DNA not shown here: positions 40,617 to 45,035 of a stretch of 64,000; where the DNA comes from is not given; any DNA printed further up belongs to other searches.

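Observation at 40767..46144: DUF4143 AAA+ ATPase coupled to a 1372-aa NACHT-like NTPase ending in a PD-(D/E)xK-like module: candidate undescribed defence system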

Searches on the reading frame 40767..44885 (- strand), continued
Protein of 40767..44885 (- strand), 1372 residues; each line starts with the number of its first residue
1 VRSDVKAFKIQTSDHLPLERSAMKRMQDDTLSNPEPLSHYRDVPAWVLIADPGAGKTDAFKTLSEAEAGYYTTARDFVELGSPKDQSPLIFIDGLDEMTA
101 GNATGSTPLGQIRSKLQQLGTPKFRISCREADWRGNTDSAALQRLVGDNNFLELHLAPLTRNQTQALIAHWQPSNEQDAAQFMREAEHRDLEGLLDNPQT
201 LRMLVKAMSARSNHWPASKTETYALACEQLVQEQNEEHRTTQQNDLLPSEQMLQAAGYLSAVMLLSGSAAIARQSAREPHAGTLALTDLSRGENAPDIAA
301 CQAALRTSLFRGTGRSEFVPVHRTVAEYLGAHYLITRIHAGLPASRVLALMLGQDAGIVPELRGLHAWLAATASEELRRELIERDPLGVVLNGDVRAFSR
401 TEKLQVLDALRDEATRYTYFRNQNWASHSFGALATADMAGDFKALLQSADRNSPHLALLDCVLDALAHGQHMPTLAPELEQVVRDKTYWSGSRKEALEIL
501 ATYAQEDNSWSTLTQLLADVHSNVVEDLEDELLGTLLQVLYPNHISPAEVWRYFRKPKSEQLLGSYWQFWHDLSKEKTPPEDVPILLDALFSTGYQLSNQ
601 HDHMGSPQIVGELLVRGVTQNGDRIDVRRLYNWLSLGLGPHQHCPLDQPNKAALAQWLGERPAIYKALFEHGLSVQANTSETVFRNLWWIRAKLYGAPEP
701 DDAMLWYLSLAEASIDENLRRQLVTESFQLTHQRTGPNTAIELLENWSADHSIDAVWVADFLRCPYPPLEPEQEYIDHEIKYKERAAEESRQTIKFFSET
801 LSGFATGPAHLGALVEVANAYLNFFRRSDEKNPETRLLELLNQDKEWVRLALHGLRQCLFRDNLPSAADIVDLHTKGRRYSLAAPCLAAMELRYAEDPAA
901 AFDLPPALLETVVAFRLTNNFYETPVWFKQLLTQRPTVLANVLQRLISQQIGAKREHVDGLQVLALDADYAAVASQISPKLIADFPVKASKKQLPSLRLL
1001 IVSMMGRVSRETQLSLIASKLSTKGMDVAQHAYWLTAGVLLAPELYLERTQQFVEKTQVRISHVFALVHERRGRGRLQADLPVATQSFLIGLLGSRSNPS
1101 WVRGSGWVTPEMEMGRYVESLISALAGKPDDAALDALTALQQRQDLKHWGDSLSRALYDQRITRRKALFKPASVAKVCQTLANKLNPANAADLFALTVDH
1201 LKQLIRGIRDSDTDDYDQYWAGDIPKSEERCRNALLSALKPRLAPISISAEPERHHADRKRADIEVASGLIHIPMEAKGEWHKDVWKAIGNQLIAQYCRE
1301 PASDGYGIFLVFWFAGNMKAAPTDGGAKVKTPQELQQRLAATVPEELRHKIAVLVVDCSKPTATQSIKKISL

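Call 75: search_protein_families(library=ncbifam, proteins=[L040:4447-5631:+, L053:3352-5001:+, L033:4736-6022:+, L053:5001-9011:+, L052:5001-9032:+, L051:5001-9032:+, L050:5001-8999:+], max_evalue=0.001)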
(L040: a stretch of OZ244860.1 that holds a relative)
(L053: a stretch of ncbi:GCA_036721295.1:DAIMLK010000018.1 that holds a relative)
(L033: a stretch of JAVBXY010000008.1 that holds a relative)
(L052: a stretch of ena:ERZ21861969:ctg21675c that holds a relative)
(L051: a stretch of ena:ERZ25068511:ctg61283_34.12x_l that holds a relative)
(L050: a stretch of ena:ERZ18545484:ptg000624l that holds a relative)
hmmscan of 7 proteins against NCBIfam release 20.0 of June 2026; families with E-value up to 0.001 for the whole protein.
L040:4447-5631:+ (394 aa): 8 families
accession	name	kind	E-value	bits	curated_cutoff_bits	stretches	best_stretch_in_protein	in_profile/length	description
TIGR02899.1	spore_safA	subfamily_domain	1.7e-07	31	67.85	1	48-87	1-41/44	SafA/ExsA family spore coat assembly protein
NF042931.1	SAG1386_EF1546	equivalog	3.2e-06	27.3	80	1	42-86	108-155/158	SAG1386/EF1546 family surface-associated protein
NF008050.0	PRK10783.1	equivalog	3.2e-06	25.7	508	1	44-90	344-389/457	murein transglycosylase D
NF047741.1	antiphage_MADS6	equivalog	3.2e-05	22.7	460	1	179-240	12-75/612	methylation-associated defense system protein kinase MAD6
NF040883.1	amid_act_ActS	equivalog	3.3e-05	23.3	375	1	47-106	37-96/242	amidase activator ActS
NF004974.0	PRK06347.1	equivalog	0.00033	19.8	701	1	47-111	334-465/592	1,4-beta-N-acetylmuramoylhydrolase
NF052398.1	Agg_Promo_Fact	equivalog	0.00035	20.8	170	1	44-113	29-98/202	aggregation-promoting factor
NF010495.0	PRK13914.1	equivalog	0.00062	18.9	647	1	40-114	195-267/481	invasion associated endopeptidase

L053:3352-5001:+ (549 aa): 1 family
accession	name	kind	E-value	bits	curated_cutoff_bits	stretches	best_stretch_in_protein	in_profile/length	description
NF046030.1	ProtAdlyltaseSoFic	equivalog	0.00025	20.1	550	1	431-487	178-232/361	protein adenylyltransferase Fic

L033:4736-6022:+ (428 aa): 0 families

L053:5001-9011:+ (1336 aa): 2 families
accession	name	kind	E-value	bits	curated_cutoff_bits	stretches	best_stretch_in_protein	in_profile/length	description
NF058535.1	antiphage_EruA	equivalog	0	1289.2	1000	1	12-1332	5-1318/1318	NACHT domain-containing antiphage protein EruA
NF058534.1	antiphage_HyoA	equivalog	4.7e-27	94.1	1200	2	141-526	203-582/1430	NACHT domain-containing antiphage protein HyoA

L052:5001-9032:+ (1343 aa): 2 families
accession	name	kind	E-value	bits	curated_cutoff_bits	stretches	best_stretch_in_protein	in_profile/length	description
NF058535.1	antiphage_EruA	equivalog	0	1211.6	1000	1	7-1337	1-1318/1318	NACHT domain-containing antiphage protein EruA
NF058534.1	antiphage_HyoA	equivalog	3.9e-29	101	1200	2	134-523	197-584/1430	NACHT domain-containing antiphage protein HyoA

L051:5001-9032:+ (1343 aa): 2 families
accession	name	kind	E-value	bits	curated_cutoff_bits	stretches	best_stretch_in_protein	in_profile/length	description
NF058535.1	antiphage_EruA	equivalog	0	1258.8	1000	1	15-1340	1-1318/1318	NACHT domain-containing antiphage protein EruA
NF058534.1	antiphage_HyoA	equivalog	5.2e-39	133.7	1200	2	149-1020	204-1091/1430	NACHT domain-containing antiphage protein HyoA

L050:5001-8999:+ (1332 aa): 2 families
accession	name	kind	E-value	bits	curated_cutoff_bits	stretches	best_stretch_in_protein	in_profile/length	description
NF058535.1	antiphage_EruA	equivalog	0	1192.1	1000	1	7-1328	1-1317/1318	NACHT domain-containing antiphage protein EruA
NF058534.1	antiphage_HyoA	equivalog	6.1e-25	87.1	1200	1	163-778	225-853/1430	NACHT domain-containing antiphage protein HyoA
